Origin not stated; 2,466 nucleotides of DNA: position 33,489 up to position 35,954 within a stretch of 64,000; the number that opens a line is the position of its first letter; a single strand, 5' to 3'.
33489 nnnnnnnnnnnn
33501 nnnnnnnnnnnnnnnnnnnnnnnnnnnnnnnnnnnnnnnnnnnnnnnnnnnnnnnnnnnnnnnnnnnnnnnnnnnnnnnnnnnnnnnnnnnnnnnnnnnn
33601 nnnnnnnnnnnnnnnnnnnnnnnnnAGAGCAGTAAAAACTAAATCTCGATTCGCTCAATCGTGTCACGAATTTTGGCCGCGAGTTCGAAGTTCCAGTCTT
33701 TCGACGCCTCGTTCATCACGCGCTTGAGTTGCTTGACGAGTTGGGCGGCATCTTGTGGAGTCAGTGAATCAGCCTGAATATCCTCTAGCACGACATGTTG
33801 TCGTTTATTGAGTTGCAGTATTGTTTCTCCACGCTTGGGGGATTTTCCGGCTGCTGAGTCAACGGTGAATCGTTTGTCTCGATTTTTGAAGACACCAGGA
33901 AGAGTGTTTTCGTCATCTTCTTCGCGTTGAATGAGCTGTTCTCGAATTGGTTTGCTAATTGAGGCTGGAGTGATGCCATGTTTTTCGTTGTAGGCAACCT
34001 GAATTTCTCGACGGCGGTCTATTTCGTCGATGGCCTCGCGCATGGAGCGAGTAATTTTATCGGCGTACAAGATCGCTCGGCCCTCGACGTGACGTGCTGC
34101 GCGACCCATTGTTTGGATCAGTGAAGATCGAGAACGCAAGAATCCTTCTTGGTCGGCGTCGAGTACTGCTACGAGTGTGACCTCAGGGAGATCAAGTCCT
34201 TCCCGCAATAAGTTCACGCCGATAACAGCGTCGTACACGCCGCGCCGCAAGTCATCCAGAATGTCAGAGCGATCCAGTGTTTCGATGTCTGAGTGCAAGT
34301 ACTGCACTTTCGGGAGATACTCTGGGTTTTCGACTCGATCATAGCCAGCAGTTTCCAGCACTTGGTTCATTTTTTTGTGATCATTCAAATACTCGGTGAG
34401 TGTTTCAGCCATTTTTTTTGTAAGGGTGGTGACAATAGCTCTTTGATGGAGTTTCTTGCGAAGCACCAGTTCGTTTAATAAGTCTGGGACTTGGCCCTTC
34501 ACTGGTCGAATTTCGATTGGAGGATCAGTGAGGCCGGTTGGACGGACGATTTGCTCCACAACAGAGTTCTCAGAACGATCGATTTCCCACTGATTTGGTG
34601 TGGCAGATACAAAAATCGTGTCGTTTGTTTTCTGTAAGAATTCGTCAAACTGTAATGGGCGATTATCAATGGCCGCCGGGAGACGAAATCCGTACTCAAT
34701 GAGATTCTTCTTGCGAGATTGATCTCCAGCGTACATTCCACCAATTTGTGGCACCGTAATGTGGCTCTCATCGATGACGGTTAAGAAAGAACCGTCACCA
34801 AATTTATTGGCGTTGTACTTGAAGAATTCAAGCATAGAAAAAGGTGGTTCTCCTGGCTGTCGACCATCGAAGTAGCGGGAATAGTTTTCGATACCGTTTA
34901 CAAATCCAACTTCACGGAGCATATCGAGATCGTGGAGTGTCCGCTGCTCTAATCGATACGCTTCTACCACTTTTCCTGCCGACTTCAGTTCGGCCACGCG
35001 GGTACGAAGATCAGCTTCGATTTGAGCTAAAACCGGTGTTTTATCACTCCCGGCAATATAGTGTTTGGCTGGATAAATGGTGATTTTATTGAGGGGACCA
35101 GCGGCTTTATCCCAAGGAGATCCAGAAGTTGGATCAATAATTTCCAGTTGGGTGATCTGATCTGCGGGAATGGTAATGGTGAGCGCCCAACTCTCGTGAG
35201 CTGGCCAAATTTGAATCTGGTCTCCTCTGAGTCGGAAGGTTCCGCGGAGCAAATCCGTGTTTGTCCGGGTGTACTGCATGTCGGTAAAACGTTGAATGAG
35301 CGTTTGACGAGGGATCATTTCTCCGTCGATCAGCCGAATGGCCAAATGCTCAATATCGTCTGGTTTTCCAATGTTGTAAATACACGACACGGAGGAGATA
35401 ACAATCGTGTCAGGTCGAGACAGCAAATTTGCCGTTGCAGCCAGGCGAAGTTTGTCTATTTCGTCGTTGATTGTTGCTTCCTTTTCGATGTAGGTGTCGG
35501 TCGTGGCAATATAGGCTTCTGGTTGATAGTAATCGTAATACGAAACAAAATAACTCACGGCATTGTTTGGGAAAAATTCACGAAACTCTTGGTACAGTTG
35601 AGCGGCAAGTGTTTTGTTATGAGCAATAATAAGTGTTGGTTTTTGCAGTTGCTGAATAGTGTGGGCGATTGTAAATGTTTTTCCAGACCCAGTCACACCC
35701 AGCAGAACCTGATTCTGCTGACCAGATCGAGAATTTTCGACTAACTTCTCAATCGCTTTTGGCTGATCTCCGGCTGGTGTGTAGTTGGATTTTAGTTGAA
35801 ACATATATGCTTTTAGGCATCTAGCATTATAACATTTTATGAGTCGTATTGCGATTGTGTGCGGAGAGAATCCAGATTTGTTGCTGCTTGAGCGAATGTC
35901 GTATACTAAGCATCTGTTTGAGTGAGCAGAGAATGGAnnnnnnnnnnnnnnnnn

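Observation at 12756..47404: Both rhamnose enantiomer pathways encoded within 35 kb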

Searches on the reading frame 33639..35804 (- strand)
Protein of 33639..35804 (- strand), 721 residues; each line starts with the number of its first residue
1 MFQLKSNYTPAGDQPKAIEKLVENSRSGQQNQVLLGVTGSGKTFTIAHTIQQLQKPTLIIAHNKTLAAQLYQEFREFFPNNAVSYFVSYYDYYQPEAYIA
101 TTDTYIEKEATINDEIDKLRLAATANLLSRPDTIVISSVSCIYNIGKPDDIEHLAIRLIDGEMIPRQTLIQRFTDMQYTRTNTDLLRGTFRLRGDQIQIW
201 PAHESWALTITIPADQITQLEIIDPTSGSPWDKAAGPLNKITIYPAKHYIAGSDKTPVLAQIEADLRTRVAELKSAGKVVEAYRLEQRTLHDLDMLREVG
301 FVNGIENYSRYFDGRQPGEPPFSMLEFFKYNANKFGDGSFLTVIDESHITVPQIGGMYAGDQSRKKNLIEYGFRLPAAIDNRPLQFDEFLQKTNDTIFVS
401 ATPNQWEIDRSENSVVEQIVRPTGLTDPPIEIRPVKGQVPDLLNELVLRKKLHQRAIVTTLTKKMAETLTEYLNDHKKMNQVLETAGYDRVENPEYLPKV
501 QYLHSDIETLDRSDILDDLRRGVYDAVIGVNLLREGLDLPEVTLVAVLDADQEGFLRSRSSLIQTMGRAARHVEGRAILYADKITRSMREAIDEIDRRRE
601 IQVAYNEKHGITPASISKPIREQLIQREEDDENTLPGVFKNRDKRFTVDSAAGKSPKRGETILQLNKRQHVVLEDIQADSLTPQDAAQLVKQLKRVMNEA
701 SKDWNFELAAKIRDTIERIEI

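Call 15: search_protein_families(library=pfam, proteins=[window:33639-35804:-], max_evalue=0.001)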
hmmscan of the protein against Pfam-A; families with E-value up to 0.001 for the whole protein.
window:33639-35804:- (721 aa): 8 families
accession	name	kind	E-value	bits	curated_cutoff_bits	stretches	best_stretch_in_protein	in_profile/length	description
PF12344.14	UvrB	-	2.5e-22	78.9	27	1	579-621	1-43/43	Ultra-violet resistance protein B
PF17757.6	UvrB_inter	-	1.2e-19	70.6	22.9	1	157-249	2-91/91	UvrB interaction domain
PF00271.37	Helicase_C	-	2e-14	54.2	23.5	1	442-572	5-109/110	Helicase conserved C-terminal domain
PF04851.21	ResIII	-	3.7e-14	53.4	22.5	1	12-86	6-87/164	Type III restriction enzyme, res subunit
PF02151.25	UVR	-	2.6e-08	33.8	21.5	1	688-720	2-34/36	UvrB/uvrC motif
PF00270.35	DEAD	-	6.2e-08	33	26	1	14-159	4-146/167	DEAD/DEAH box helicase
PF13401.12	AAA_22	-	9.6e-05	23.1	27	0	27-132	3-109/130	AAA domain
PF13245.12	AAA_19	-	0.00099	19.7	25.1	0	27-129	9-112/134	AAA domain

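Call 72: find_homologous_proteins(query=window:33639-35804:-, max_evalue=1e-100)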
Query window:33639-35804:- (721 aa): 8000 proteins with E <= 1e-100 among 8000 candidates; the best 120 are listed.
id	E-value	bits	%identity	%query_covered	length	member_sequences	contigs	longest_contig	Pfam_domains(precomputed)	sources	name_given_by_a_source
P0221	0.0e+0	1616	100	100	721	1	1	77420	PF00270.36,PF02151.26,PF17757.7,PF00271.38,PF27431.1,PF04851.22,PF12344.15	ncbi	-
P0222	0.0e+0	1344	83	100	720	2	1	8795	PF00270.36,PF02151.26,PF17757.7,PF00271.38,PF27431.1,PF04851.22,PF12344.15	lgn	-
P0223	0.0e+0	1327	81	100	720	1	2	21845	PF00270.36,PF02151.26,PF17757.7,PF00271.38,PF27431.1,PF04851.22,PF12344.15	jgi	jgi:excinuclease ABC subunit B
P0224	0.0e+0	1322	81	100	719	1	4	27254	PF00270.36,PF02151.26,PF17757.7,PF00271.38,PF27431.1,PF04851.22,PF12344.15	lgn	-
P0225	0.0e+0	1320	81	100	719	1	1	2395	PF00270.36,PF02151.26,PF17757.7,PF00271.38,PF27431.1,PF04851.22,PF12344.15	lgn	-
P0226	0.0e+0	1125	68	100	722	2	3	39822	PF00270.36,PF02151.26,PF17757.7,PF00271.38,PF27431.1,PF04851.22,PF12344.15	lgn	-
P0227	0.0e+0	1116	69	100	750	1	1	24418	PF00270.36,PF02151.26,PF17757.7,PF00271.38,PF27431.1,PF04851.22,PF12344.15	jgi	jgi:excinuclease ABC subunit B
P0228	0.0e+0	1110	68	100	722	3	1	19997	PF00270.36,PF02151.26,PF13604.13,PF17757.7,PF00271.38,PF27431.1,PF04851.22,PF12344.15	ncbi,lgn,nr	ncbi:excinuclease ABC subunit UvrB [Candidatus Woesebacteria bacterium]|nr:excinuclease ABC subunit 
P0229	0.0e+0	1102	68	100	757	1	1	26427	PF00270.36,PF02151.26,PF17757.7,PF00271.38,PF27431.1,PF04851.22,PF12344.15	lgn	-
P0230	0.0e+0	1097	68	100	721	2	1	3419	PF00270.36,PF02151.26,PF17757.7,PF00271.38,PF27431.1,PF04851.22,PF12344.15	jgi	-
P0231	0.0e+0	1096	68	99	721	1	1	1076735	PF00270.36,PF02151.26,PF17757.7,PF00271.38,PF27431.1,PF04851.22,PF12344.15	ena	-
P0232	0.0e+0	1083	66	100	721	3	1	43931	PF00270.36,PF02151.26,PF17757.7,PF00271.38,PF27431.1,PF04851.22,PF12344.15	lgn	-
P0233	0.0e+0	1080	66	100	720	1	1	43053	PF00270.36,PF02151.26,PF17757.7,PF00271.38,PF27431.1,PF04851.22,PF12344.15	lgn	-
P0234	0.0e+0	1080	66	100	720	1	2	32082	PF00270.36,PF02151.26,PF17757.7,PF00271.38,PF27431.1,PF04851.22,PF12344.15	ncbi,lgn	-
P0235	0.0e+0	1078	66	100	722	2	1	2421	PF00270.36,PF02151.26,PF17757.7,PF00271.38,PF27431.1,PF04851.22,PF12344.15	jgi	jgi:excinuclease ABC subunit B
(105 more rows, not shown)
